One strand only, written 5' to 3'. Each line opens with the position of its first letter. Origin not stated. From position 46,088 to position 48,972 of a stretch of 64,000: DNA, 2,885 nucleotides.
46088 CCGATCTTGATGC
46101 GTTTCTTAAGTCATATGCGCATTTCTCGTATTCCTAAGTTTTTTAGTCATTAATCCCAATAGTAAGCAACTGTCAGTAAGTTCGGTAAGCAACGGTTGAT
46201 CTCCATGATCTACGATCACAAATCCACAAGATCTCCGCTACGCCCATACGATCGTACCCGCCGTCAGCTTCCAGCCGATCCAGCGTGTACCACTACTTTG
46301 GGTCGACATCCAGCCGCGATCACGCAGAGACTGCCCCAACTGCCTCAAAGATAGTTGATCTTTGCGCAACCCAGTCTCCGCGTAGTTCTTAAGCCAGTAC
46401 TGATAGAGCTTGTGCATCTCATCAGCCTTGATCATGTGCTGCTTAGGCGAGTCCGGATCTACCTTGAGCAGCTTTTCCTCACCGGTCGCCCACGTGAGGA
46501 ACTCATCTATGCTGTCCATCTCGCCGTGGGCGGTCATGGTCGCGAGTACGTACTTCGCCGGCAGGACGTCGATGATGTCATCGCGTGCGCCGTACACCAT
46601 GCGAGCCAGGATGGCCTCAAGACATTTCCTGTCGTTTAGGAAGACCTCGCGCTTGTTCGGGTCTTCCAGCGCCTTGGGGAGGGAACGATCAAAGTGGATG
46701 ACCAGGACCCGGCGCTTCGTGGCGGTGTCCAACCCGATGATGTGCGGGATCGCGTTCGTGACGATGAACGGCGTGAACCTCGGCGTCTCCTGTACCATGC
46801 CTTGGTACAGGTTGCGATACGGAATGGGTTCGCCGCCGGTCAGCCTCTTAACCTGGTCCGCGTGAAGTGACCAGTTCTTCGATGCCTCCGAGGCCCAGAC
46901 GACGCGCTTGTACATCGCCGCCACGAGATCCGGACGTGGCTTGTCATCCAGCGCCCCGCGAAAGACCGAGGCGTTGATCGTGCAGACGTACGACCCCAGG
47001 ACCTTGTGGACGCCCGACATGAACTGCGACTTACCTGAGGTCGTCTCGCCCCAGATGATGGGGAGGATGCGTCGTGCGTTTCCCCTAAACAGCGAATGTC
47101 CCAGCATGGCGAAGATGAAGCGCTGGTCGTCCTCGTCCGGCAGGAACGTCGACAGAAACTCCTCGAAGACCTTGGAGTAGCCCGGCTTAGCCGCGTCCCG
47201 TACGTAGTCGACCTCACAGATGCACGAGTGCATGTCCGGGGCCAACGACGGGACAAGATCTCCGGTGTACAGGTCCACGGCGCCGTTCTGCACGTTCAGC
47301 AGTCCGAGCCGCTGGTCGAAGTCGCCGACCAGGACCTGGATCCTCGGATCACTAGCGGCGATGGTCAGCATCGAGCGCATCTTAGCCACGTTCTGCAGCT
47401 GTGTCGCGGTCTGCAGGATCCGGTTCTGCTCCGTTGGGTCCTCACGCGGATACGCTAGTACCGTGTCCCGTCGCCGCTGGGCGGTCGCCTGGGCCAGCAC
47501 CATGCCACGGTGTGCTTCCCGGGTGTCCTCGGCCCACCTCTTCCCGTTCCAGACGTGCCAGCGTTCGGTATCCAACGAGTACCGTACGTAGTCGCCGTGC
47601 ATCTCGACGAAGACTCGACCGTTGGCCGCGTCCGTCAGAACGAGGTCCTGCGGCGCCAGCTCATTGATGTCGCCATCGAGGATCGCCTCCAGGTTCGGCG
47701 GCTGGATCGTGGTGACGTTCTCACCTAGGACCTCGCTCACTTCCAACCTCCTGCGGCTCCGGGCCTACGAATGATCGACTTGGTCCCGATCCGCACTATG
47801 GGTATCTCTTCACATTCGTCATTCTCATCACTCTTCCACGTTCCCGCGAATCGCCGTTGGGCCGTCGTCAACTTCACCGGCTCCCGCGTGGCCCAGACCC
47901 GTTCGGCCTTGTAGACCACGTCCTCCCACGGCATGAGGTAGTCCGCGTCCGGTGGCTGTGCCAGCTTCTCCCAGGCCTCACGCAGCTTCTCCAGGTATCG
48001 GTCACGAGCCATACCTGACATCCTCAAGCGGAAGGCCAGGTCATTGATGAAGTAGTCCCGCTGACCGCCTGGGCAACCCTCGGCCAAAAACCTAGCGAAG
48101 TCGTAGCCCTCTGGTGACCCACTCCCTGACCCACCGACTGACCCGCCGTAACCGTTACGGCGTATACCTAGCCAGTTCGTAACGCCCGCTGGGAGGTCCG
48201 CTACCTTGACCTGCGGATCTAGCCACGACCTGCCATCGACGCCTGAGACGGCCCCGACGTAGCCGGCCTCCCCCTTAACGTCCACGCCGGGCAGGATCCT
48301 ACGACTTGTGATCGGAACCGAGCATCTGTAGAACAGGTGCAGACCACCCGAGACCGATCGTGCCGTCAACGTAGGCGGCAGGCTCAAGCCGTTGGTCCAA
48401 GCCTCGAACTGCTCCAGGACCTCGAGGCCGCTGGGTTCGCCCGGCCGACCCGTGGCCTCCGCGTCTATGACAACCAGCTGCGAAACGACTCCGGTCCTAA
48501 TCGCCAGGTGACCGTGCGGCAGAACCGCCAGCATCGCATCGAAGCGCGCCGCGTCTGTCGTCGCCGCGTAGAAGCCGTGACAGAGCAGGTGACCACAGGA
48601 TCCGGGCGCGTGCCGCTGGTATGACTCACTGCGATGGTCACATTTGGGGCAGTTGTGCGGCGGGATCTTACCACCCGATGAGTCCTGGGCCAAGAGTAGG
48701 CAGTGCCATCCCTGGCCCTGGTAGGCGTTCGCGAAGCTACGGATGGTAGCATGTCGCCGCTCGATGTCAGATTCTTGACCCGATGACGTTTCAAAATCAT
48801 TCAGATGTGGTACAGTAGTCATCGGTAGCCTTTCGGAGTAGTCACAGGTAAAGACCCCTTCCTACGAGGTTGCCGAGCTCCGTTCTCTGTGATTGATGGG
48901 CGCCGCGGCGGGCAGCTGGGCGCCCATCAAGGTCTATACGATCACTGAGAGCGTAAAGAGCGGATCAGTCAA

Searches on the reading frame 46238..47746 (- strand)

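Call 9: search_protein_families(library=phrogs, proteins=[window:46238-47746:-], max_evalue=0.00001)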
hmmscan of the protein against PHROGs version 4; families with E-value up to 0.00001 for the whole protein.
window:46238-47746:- (502 aa): 8 families
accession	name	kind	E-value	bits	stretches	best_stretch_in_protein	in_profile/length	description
phrog_1156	-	DNA, RNA and nucleotide metabolism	3.4e-86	291.6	1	32-495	359-826/855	DNA primase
phrog_2478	-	DNA, RNA and nucleotide metabolism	1.4e-57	196.4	1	26-487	395-832/854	DNA polymerase/primase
phrog_6088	-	DNA, RNA and nucleotide metabolism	5.2e-51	175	1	35-488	330-756/772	DNA primase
phrog_1829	-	DNA, RNA and nucleotide metabolism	1.2e-46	160.2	1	30-474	317-737/772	DNA primase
phrog_16950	-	DNA, RNA and nucleotide metabolism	1.1e-27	97.3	1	29-379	358-712/843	DNA primase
phrog_1883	-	DNA, RNA and nucleotide metabolism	4e-25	89.3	1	117-392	380-655/756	DNA helicase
phrog_864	-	DNA, RNA and nucleotide metabolism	3.7e-24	86.3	1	60-384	228-517/1064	DNA primase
phrog_7601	-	unknown function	2e-11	44.9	1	224-476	18-256/289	-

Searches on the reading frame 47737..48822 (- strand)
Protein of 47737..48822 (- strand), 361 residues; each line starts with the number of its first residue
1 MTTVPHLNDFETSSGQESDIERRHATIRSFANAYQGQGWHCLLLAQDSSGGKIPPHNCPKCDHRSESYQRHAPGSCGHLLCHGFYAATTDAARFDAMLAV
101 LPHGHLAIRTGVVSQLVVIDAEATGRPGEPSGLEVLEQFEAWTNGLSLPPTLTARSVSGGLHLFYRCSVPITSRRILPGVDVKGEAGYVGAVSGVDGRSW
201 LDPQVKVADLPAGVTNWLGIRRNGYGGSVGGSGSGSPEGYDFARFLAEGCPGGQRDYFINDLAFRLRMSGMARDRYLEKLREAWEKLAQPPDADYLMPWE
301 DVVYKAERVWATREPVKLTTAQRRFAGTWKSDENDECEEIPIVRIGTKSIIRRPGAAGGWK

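Call 9: search_protein_families(library=phrogs, proteins=[window:47737-48822:-], max_evalue=0.00001)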
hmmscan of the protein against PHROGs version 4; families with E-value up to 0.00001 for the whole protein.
window:47737-48822:- (361 aa): 1 family
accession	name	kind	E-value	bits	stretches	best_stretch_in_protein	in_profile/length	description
phrog_5852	-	DNA, RNA and nucleotide metabolism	2e-11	44.7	1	36-200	76-225/242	DNA polymerase/primase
